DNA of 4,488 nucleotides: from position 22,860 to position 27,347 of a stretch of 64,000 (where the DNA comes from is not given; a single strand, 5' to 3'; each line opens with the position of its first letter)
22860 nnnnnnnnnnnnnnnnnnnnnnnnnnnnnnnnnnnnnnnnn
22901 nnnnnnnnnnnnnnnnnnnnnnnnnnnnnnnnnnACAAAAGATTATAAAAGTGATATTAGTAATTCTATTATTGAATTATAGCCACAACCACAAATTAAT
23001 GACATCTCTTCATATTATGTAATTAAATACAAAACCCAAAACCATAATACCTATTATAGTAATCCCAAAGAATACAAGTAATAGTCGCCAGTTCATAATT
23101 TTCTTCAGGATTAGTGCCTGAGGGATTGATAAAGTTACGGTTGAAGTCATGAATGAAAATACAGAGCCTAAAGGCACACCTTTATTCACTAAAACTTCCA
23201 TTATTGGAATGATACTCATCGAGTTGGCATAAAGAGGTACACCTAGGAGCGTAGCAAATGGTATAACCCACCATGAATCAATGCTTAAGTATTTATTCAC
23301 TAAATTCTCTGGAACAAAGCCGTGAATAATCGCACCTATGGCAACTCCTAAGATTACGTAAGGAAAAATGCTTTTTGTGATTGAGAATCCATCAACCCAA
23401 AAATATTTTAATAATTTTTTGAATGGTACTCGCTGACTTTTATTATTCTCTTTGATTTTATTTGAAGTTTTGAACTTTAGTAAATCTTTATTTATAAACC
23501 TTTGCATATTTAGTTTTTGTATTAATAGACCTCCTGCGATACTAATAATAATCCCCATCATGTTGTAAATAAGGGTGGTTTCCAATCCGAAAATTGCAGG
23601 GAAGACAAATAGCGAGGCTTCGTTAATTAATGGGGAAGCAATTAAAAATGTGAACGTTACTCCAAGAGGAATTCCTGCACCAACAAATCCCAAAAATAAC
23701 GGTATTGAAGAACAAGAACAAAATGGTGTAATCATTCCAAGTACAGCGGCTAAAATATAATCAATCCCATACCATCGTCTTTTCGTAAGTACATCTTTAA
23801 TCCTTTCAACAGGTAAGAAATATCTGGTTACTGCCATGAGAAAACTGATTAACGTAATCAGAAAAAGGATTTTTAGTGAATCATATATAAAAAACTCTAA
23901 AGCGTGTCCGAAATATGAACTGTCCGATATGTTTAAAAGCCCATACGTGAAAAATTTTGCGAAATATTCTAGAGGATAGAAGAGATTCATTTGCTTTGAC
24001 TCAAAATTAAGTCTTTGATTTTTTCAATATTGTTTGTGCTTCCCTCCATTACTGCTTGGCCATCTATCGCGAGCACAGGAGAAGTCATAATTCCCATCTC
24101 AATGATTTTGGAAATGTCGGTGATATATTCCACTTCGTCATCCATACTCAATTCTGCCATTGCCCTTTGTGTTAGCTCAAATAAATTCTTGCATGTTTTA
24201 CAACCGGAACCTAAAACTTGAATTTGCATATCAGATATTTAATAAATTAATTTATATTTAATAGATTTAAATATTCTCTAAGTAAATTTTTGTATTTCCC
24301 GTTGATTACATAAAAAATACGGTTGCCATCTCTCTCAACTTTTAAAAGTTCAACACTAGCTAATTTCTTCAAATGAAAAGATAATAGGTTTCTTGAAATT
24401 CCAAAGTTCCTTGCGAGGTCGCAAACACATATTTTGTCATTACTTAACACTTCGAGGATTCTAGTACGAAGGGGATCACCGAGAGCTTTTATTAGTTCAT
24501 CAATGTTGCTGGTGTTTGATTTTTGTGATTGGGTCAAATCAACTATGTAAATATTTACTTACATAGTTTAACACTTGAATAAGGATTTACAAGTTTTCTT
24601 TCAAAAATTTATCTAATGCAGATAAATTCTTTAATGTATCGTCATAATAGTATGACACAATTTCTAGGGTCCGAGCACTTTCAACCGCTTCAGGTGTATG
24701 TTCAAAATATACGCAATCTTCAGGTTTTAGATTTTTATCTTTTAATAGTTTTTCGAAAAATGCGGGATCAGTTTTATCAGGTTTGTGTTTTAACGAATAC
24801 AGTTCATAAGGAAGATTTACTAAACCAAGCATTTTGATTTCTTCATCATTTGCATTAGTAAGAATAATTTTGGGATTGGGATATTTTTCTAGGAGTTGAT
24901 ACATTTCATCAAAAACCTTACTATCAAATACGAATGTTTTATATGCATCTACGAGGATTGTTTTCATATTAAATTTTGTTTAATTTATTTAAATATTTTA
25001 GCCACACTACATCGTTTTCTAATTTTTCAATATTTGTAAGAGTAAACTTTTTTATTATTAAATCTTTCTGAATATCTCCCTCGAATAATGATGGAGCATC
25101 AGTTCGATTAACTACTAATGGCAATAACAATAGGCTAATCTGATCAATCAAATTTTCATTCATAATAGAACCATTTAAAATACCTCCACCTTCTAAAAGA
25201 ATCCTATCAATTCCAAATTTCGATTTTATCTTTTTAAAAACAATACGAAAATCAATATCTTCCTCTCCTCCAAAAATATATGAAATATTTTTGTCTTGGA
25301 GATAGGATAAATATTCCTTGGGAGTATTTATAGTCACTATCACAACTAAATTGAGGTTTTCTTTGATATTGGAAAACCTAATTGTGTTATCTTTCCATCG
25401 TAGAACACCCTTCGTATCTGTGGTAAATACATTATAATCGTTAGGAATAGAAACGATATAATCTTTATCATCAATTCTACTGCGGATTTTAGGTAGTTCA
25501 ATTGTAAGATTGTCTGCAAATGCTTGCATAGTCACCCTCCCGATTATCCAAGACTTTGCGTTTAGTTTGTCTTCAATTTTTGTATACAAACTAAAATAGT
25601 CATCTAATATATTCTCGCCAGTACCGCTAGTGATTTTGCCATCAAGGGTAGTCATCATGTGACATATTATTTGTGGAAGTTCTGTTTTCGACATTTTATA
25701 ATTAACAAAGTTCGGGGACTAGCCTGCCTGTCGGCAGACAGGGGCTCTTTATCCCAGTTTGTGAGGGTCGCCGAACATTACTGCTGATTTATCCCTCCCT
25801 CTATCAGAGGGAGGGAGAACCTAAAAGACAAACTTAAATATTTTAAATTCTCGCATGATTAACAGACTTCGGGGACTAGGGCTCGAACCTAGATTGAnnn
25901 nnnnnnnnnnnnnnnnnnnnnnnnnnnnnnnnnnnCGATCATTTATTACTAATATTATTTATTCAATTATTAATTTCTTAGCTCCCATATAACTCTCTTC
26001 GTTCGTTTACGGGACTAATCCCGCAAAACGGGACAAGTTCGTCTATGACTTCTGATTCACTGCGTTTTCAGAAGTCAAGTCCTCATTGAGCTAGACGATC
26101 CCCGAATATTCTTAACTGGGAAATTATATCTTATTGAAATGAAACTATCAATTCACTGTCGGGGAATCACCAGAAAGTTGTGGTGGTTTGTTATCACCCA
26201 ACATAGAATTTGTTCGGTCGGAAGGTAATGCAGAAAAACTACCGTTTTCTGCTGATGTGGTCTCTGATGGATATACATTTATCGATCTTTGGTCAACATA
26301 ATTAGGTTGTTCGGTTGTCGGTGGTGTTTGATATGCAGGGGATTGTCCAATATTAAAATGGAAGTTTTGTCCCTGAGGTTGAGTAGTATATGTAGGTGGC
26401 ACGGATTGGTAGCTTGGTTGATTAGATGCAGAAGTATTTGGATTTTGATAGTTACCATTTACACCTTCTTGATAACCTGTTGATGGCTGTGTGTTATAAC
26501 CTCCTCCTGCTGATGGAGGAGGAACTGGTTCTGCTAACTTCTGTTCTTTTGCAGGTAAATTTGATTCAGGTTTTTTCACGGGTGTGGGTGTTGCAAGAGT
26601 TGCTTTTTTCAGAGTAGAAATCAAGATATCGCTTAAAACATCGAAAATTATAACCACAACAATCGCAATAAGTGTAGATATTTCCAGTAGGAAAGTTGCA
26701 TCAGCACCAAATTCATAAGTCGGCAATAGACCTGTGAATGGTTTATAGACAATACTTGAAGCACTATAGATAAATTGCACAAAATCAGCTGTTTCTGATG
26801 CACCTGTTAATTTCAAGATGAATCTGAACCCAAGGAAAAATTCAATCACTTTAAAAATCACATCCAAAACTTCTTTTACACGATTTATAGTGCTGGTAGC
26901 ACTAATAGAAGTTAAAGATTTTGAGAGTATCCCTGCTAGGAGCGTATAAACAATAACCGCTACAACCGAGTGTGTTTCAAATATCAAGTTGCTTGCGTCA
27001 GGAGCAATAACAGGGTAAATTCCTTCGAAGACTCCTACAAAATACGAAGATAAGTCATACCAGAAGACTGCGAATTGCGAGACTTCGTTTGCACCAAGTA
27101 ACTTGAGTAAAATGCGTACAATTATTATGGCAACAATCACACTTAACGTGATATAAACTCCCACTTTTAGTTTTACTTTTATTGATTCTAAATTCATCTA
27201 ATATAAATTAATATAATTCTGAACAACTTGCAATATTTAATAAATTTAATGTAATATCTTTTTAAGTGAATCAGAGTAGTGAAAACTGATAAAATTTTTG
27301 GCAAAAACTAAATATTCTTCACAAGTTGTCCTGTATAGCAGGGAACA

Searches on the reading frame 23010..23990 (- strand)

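Call 11: search_protein_families(library=pfam, proteins=[window:23010-23990:-], max_evalue=0.001)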
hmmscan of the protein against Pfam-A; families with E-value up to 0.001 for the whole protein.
window:23010-23990:- (326 aa): 1 family
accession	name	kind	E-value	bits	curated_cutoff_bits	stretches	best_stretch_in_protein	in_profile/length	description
PF03773.19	ArsP_1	-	3.8e-59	200.7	32.3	1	27-324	2-294/294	Predicted permease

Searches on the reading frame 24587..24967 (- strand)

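Call 44: search_protein_families(library=ncbifam, proteins=[window:24587-24967:-], max_evalue=0.00001)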
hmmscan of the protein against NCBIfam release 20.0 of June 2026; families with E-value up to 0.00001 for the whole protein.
window:24587-24967:- (126 aa): 1 family
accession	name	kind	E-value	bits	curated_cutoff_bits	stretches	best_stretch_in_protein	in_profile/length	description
TIGR01509.1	HAD-SF-IA-v3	subfamily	3.1e-08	33.9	29.4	1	17-105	65-151/154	HAD-IA family hydrolase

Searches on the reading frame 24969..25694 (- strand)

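Call 11: search_protein_families(library=pfam, proteins=[window:24969-25694:-], max_evalue=0.001)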
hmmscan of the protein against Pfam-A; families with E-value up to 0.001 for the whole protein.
window:24969-25694:- (241 aa): 1 family
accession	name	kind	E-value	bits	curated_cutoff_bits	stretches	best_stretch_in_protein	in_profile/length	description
PF01872.23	RibD_C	-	1.1e-17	64.9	24.1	1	7-230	1-196/197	RibD C-terminal domain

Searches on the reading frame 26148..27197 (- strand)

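Call 11: search_protein_families(library=pfam, proteins=[window:26148-27197:-], max_evalue=0.001)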
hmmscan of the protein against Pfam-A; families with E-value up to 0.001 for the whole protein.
window:26148-27197:- (349 aa): 1 family
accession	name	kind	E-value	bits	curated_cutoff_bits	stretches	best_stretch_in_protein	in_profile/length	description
PF02325.22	YGGT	-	6.7e-08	33.3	27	1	113-186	2-67/70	YGGT family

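Call 44: search_protein_families(library=ncbifam, proteins=[window:26148-27197:-], max_evalue=0.00001)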
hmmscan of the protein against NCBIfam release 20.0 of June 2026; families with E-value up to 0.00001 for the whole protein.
window:26148-27197:- (349 aa): 0 families
